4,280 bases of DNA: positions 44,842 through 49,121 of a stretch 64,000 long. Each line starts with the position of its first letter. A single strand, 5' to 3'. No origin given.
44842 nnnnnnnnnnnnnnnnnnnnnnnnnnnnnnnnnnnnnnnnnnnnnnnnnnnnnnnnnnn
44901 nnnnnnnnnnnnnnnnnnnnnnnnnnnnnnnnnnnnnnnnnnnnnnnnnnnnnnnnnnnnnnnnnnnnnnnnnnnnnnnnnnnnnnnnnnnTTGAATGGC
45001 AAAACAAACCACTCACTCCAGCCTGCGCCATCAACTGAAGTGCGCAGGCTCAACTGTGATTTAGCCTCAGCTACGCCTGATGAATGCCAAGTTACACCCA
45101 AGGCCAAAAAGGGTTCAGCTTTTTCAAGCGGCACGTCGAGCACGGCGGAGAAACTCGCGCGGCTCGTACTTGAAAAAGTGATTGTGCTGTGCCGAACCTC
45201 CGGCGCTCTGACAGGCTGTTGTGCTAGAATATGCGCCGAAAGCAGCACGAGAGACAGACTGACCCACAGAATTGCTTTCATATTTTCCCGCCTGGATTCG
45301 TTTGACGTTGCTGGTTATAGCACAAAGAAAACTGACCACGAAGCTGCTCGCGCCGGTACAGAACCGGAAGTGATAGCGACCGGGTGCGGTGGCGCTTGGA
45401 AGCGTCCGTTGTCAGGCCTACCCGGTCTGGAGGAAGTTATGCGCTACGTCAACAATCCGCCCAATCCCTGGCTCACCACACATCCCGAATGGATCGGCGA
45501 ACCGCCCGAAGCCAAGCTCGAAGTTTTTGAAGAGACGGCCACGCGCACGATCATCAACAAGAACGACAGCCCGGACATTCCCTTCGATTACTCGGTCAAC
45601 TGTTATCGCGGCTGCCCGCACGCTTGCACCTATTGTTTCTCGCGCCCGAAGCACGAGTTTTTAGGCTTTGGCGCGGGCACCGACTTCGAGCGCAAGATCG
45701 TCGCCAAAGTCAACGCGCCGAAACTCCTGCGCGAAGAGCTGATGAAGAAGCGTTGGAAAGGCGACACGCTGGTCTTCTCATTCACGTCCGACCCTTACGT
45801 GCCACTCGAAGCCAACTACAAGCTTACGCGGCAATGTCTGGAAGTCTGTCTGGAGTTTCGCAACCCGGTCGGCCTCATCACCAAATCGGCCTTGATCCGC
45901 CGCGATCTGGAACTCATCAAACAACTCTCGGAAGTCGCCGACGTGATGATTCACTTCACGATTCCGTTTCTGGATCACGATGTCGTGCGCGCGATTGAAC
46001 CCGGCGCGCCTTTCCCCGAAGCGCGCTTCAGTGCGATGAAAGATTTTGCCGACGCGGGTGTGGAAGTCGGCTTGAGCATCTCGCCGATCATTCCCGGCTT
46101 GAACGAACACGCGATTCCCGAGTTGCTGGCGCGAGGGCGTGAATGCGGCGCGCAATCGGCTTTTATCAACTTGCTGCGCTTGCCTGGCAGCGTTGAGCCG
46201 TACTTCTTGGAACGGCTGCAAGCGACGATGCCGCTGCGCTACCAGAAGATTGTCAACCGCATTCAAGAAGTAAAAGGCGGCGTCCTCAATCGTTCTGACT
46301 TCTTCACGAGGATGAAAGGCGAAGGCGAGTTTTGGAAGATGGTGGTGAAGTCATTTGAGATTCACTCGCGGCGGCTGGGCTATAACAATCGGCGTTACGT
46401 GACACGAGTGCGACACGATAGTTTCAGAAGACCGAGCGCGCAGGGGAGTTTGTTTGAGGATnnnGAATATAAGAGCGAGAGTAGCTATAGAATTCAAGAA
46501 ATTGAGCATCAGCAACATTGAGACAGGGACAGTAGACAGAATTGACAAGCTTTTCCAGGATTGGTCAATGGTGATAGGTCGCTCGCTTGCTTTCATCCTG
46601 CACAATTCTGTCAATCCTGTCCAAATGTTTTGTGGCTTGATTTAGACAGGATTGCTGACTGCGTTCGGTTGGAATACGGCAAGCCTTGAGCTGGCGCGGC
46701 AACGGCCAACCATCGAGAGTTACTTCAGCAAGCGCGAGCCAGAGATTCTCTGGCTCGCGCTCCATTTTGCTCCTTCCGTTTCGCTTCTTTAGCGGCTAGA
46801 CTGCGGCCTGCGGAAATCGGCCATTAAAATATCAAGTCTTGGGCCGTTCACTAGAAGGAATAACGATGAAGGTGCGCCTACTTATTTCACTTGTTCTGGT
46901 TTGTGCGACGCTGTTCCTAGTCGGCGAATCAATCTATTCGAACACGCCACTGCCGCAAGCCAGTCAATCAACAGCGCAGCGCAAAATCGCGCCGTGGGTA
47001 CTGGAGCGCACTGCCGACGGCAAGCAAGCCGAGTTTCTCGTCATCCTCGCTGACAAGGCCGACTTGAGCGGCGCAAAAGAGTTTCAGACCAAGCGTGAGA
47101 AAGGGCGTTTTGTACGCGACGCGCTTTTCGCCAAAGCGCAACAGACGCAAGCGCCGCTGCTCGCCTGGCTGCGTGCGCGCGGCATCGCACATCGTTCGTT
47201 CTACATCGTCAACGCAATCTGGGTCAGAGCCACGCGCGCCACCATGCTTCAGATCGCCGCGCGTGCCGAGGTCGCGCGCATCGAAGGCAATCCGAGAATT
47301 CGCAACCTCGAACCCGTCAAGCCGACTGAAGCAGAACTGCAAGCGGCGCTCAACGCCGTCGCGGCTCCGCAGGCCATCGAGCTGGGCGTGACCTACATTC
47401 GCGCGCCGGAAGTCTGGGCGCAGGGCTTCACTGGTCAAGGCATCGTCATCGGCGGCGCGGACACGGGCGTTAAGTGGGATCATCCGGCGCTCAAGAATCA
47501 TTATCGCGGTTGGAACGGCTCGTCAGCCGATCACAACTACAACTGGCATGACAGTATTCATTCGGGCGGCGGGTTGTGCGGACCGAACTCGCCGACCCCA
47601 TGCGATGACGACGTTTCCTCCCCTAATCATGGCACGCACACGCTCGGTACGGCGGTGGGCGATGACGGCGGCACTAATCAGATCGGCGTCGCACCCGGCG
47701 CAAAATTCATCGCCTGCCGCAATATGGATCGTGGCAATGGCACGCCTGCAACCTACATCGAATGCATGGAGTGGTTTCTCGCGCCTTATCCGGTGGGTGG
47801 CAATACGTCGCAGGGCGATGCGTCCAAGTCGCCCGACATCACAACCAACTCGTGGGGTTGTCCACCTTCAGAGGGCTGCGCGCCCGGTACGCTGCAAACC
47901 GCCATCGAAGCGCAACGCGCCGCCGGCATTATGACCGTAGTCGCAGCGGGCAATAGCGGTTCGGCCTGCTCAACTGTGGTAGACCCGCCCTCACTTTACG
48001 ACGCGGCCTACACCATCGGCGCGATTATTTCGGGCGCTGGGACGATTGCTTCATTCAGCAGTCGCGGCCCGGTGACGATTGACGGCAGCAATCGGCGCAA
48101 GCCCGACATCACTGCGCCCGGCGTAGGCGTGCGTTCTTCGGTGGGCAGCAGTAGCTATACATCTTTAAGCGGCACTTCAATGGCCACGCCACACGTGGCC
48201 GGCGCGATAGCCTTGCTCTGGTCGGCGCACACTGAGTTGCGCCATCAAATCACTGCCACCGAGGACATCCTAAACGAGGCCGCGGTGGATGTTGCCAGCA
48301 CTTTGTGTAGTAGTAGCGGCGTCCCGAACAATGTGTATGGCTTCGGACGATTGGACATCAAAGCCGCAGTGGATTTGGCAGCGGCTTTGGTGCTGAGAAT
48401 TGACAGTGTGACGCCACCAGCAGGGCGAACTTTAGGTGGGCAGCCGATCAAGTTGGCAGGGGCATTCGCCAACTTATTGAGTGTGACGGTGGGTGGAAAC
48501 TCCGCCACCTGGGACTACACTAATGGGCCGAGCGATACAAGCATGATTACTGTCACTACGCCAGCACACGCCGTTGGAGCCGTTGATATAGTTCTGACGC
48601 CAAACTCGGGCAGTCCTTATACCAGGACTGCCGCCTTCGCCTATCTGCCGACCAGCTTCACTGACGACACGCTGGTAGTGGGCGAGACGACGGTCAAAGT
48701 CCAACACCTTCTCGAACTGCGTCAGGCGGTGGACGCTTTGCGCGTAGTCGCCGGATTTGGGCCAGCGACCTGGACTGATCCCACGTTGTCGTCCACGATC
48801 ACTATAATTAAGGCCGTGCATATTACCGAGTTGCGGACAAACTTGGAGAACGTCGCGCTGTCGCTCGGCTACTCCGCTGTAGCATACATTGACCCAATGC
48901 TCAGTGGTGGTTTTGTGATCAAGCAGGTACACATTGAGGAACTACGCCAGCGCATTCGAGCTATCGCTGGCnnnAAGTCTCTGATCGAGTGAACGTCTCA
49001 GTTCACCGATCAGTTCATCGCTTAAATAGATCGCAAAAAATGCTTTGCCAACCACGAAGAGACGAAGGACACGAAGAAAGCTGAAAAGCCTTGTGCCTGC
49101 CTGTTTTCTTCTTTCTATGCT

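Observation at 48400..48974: S8 protease and metzincin share a near-identical C-terminal module (IPT-like + HIxELR repeats), second copy at 51230..51807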

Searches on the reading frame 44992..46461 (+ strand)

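Call 62: search_protein_families(library=pfam, proteins=[window:44992-46461:+], max_evalue=0.0001)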
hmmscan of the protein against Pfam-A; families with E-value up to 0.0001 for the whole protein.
window:44992-46461:+ (490 aa): 1 family
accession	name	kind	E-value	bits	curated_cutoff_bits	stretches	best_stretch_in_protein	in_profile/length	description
PF04055.27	Radical_SAM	-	5.8e-13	49.8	29.5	1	202-379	1-163/166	Radical SAM superfamily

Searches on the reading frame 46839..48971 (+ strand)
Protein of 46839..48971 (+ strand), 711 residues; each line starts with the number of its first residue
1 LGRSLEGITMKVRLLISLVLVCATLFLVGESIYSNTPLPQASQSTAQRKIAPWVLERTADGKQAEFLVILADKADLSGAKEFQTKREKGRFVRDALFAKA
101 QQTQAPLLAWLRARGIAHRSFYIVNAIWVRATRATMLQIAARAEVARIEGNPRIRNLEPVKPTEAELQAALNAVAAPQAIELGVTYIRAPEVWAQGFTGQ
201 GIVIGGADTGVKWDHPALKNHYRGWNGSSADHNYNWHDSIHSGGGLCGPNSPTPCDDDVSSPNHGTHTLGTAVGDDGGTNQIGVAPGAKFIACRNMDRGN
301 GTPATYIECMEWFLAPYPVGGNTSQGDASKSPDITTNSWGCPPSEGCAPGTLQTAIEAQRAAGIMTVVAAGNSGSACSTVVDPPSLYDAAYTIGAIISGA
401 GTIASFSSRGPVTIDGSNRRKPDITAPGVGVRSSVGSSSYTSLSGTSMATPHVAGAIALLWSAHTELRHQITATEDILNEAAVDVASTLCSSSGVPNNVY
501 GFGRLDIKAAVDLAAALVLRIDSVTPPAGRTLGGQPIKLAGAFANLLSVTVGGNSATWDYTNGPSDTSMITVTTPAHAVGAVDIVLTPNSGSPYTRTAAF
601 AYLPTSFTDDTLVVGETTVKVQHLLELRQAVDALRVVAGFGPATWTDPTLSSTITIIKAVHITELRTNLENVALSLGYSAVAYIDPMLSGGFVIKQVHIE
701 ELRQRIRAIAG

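Call 5: search_protein_families(library=pfam, proteins=[window:46839-48971:+], max_evalue=0.1)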
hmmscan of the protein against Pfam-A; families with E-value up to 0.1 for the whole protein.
window:46839-48971:+ (711 aa): 2 families
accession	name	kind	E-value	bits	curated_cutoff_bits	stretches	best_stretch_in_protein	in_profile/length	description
PF00082.27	Peptidase_S8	-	1.1e-41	143.5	21.8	1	199-503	1-288/288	Subtilase family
PF01833.30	TIG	-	0.0015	18.9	20.9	1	520-596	2-78/84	IPT/TIG domain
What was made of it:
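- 46839..48974 (+): Subtilisin-like (S8) secreted protease gene, 711 aa. The likely true start is the Met at residue 10, which is followed by a signal-peptide-like stretch. Pfam Peptidase_S8 E 1.1e-41 over residues 199-503 (call 5).
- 48390..48653 (+): Cassette copy 1, IPT/TIG-like beta-sandwich (S8 residues ~518-605). Pfam TIG 18.9 bits, just under the 20.9 cut-off (call 5).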

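Call 6: search_protein_families(library=ncbifam, proteins=[window:46839-48971:+], max_evalue=0.1)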
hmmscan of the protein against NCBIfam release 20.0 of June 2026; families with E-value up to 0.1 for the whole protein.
window:46839-48971:+ (711 aa): 7 families
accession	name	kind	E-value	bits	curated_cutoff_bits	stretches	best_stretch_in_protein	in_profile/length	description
TIGR03921.1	T7SS_mycosin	equivalog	3.7e-19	69.1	278.75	2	349-514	135-288/353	type VII secretion-associated serine protease mycosin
NF040553.1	SGO_0316_fam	subfamily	2.2e-14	52.2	1400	1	400-466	650-713/1486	SGO_0316/SGO_0317 family LPXTG-anchored serine peptidase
NF040809.1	germ_prot_CspBA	exception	5.1e-13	47.6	1250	1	381-511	968-1095/1099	bifunctional germination protease/germinant receptor pseudoprotease CspBA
TIGR03895.1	protease_PatA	subfamily_domain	2e-11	43.3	421.05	1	337-513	63-227/606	PatA/PatG family cyanobactin maturation protease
NF033595.1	denti_PrtP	equivalog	1.1e-10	40.8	300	1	361-513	364-504/606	dentilisin complex serine proteinase subunit PrtP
NF051851.1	AtpSerPepEprS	equivalog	6e-08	31.2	1700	1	181-512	48-364/988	autotransporter serine peptidase EprS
NF040808.2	CspC_non_triad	exception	1.1e-06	27.4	675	1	385-512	425-550/556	bile acid germinant receptor pseudoprotease CspC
